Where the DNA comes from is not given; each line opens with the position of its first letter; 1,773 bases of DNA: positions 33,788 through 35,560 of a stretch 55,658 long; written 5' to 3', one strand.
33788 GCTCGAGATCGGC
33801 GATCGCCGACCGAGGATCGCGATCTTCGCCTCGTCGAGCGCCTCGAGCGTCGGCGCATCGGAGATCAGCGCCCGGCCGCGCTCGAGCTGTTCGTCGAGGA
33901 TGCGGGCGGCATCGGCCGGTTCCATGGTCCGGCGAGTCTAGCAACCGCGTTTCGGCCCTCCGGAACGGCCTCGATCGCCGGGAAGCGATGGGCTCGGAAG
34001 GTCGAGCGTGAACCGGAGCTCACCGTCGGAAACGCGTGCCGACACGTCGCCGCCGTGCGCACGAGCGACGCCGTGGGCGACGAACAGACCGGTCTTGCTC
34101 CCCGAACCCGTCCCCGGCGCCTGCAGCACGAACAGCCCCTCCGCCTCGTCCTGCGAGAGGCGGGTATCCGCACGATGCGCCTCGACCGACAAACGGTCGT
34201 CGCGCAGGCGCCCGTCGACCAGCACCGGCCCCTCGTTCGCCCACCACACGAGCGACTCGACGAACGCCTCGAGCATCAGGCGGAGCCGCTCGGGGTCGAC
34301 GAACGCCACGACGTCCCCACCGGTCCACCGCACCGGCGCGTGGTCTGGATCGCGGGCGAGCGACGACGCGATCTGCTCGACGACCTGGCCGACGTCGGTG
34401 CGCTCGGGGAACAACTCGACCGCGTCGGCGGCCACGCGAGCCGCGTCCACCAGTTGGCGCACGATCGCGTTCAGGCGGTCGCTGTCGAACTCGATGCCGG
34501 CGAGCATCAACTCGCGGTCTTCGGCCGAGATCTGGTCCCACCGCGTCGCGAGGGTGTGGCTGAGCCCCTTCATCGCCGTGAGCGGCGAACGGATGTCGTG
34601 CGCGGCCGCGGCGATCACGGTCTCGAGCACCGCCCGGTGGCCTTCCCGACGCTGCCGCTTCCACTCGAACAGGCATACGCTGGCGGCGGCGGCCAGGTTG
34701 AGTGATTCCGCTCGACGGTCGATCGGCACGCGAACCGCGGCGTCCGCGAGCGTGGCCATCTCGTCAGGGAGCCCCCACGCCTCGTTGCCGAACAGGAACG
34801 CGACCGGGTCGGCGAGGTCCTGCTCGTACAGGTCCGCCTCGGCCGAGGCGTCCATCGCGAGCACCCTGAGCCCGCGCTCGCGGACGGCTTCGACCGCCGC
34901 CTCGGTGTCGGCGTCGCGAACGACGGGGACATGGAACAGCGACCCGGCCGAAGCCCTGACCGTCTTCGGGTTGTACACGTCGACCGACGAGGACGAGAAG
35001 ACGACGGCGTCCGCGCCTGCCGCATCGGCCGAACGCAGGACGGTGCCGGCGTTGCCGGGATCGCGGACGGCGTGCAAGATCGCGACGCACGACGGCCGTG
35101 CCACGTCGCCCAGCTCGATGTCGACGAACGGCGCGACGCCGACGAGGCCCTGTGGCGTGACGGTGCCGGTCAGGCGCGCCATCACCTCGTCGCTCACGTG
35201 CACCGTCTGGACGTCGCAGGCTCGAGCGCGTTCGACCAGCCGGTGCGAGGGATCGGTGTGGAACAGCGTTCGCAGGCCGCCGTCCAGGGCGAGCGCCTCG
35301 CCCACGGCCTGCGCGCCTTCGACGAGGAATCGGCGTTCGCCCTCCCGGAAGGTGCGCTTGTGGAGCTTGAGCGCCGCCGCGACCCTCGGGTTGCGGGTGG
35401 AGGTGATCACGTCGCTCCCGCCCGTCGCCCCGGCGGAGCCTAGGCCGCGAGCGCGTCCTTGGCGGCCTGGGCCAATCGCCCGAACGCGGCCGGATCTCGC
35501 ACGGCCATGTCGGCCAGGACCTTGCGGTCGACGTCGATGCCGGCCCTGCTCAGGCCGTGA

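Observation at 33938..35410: TrmH/SpoU RNA methyltransferase fused in-frame to a histidine-kinase transmitter module (HisKA + degenerate HATPase)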

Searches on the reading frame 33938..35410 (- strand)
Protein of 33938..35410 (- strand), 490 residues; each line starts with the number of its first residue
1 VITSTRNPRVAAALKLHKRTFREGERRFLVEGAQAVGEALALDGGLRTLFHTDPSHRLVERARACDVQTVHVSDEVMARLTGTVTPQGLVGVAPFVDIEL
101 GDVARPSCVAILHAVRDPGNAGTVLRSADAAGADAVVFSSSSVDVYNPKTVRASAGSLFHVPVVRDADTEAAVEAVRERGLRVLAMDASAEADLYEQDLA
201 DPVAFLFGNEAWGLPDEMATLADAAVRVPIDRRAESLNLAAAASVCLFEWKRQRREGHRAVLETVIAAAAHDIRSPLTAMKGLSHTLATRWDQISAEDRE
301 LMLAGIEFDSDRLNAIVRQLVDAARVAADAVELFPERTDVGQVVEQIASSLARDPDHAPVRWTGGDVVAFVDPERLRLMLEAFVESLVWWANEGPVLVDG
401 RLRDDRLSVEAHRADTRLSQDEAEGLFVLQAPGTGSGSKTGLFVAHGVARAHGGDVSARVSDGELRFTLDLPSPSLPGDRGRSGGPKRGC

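Call 3: search_protein_families(library=pfam, proteins=[window:33938-35410:-], max_evalue=1)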
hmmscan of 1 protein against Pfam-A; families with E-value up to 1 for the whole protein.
window:33938-35410:- (490 aa): 6 families
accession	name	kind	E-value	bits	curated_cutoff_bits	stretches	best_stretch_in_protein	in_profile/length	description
PF00588.24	SpoU_methylase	-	9.6e-37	126.7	29.7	1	109-248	3-142/142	SpoU rRNA Methylase family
PF22435.1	MRM3-like_sub_bind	-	2.8e-15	56.9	27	1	7-91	1-84/84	MRM3-like substrate binding domain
PF00512.31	HisKA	-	1.4e-09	38.3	26.9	1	263-326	3-63/66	His Kinase A (phospho-acceptor) domain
PF08032.17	SpoU_sub_bind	-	2.1e-07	31.6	22.8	1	29-93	1-70/76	RNA 2'-O ribose methyltransferase substrate binding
PF14871.12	GHL6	-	0.017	15.8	35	1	122-197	3-75/132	Hypothetical glycosyl hydrolase 6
PF02518.31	HATPase_c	-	0.045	14.6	26.4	1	372-473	2-109/111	Histidine kinase-, DNA gyrase B-, and HSP90-like ATPase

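Call 4: search_protein_families(library=ncbifam, proteins=[window:33938-35410:-], max_evalue=1)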
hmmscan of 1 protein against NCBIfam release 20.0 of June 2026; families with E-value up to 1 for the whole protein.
window:33938-35410:- (490 aa): 50 families (the best 25 are shown)
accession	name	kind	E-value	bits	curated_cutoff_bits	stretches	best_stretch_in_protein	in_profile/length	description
TIGR00186.1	rRNA_methyl_3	equivalog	3.2e-32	111.9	160.15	1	106-254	92-240/240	23S rRNA (guanosine(2251)-2'-O)-methyltransferase RlmB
NF008386.0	PRK11181.1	equivalog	6.7e-21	74.6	366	1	108-255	96-243/244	23S rRNA (guanosine(2251)-2'-O)-methyltransferase RlmB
NF000477.1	NshR_TsnR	equivalog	2.1e-19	70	425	1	98-251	106-261/266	NshR/TsnR family 23S rRNA methyltransferase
NF008295.0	PRK11081.1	equivalog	3e-18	66.2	227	1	108-256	20-167/230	tRNA (guanosine(18)-2'-O)-methyltransferase TrmH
NF008117.0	PRK10864.1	equivalog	1.9e-15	56.9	267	1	105-255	194-343/344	tRNA/rRNA methyltransferase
NF007688.0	PRK10364.1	equivalog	1.4e-13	50.4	479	1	254-473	232-451/460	two-component system sensor histidine kinase ZraS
NF000035.1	nosihep_NshR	exception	6.3e-13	48.8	500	1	99-251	107-261/274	NshR family nosiheptide/thiostrepton resistance 23S rRNA methyltransferase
TIGR00185.1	tRNA_yibK_trmL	equivalog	8.7e-13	48.4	190.6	1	115-255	9-149/154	tRNA (uridine(34)/cytosine(34)/5-carboxymethylaminomethyluridine(34)-2'-O)-methyltransferase TrmL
NF033091.0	HK_VanS_ACDEFG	equivalog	6.2e-11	41.9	400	1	263-472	75-293/293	vancomycin resistance histidine kinase VanS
NF041880.1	EPS_EpsF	equivalog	3.6e-10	38.9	900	1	265-460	277-477/492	response regulator EpsF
NF008312.0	PRK11100.1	equivalog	5.6e-09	35.4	356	1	249-469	244-470/477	two-component system sensor histidine kinase CreC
TIGR00050.1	rRNA_methyl_1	subfamily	7.3e-09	35.8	167.15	1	176-283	80-185/233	TrmJ/YjtD family RNA methyltransferase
NF046044.1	PnpS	equivalog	2.7e-08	33.3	400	1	266-354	174-261/390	two-component system histidine kinase PnpS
TIGR02966.1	phoR_proteo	equivalog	1.4e-07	30.9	334.2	1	264-352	116-203/333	phosphate regulon sensor histidine kinase PhoR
NF040691.1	MtrAB_MtrB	equivalog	3.6e-07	29.6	450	1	269-472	278-491/507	MtrAB system histidine kinase MtrB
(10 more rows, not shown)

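Call 16: search_solved_structures(query=window:33941-35410:-, max_evalue=0.001, show_alignments=0)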
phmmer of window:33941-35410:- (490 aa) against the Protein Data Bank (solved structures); distinct sequences matched with E-value up to 0.001: 49.
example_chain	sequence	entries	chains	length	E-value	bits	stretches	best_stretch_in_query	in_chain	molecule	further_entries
9h1k_A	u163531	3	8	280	1.7e-36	129.3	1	2-257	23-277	23S rRNA methyltransferase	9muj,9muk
4x3l_A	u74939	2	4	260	4.1e-36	128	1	2-257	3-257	RNA 2'-O ribose methyltransferase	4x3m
5kzk_A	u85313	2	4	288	1e-34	123.3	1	2-253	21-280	Probable RNA methyltransferase, TrmH family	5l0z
1ipa_A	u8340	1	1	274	5.7e-34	120.9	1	2-255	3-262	RNA 2'-O-RIBOSE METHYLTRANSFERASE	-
7qiu_A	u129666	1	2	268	2.7e-33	118.7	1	2-249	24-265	rRNA methylase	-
1x7o_A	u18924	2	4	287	2.3e-28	102.4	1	17-260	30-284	rRNA methyltransferase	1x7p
9hcc_x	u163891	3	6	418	4.5e-22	81.7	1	16-171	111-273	rRNA methyltransferase 3, mitochondrial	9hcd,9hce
2i6d_A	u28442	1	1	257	3.6e-21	78.7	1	15-253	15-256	RNA methyltransferase, TrmH family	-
7oi6_z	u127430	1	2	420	1.2e-20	77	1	16-171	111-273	rRNA methyltransferase 3, mitochondrial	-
1v2x_A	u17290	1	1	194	1.2e-17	67.1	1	105-256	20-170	tRNA (Gm18) methyltransferase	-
3gyq_A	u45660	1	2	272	4.8e-16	61.8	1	98-249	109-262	rRNA (adenosine-2'-O-)-methyltransferase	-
1gz0_A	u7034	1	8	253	3e-15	59.2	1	109-254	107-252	HYPOTHETICAL TRNA/RRNA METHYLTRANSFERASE YJFH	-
3nk6_A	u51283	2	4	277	5.1e-14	55.1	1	97-253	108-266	23S rRNA methyltransferase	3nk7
9jfj_A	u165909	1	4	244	1.4e-12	50.4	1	253-472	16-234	Sensor histidine kinase ZraS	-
5co4_B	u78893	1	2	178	1.5e-12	50.3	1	111-253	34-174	Putative tRNA (cytidine(34)-2'-O)-methyltransferase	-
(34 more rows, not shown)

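Call 17: search_protein_representatives(protein=window:33941-35410:-)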
Query: 490 residues. Proteins with E-value up to 0.001 (for the whole library): 59743; up to 1e-10: 19746; up to 1e-30: 1311. The best 150 are listed.
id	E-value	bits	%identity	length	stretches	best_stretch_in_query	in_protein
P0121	1.5e-225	765.7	75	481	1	2-473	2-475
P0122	1.3e-127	442.9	49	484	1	1-480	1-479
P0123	4.3e-118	411.5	65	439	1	49-357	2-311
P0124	2.1e-114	399.3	49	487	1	1-478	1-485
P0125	7.1e-114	397.6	48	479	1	1-473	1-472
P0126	2.6e-105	369.4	49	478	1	1-473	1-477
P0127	1.4e-98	347.2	48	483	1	1-471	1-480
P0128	1.7e-95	337.0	57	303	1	16-316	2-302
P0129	5.0e-93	328.9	45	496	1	1-485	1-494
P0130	5.3e-92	325.5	44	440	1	45-474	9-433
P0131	2.2e-91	323.4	46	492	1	1-476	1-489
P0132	5.9e-89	315.4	44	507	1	2-475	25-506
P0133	6.1e-86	305.5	66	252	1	14-258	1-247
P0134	1.0e-80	288.2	55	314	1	72-385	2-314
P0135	1.6e-72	261.2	62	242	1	70-307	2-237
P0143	3.0e-68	247.1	36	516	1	17-472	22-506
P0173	1.6e-52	195.3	33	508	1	4-473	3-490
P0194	2.2e-49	184.9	34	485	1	30-471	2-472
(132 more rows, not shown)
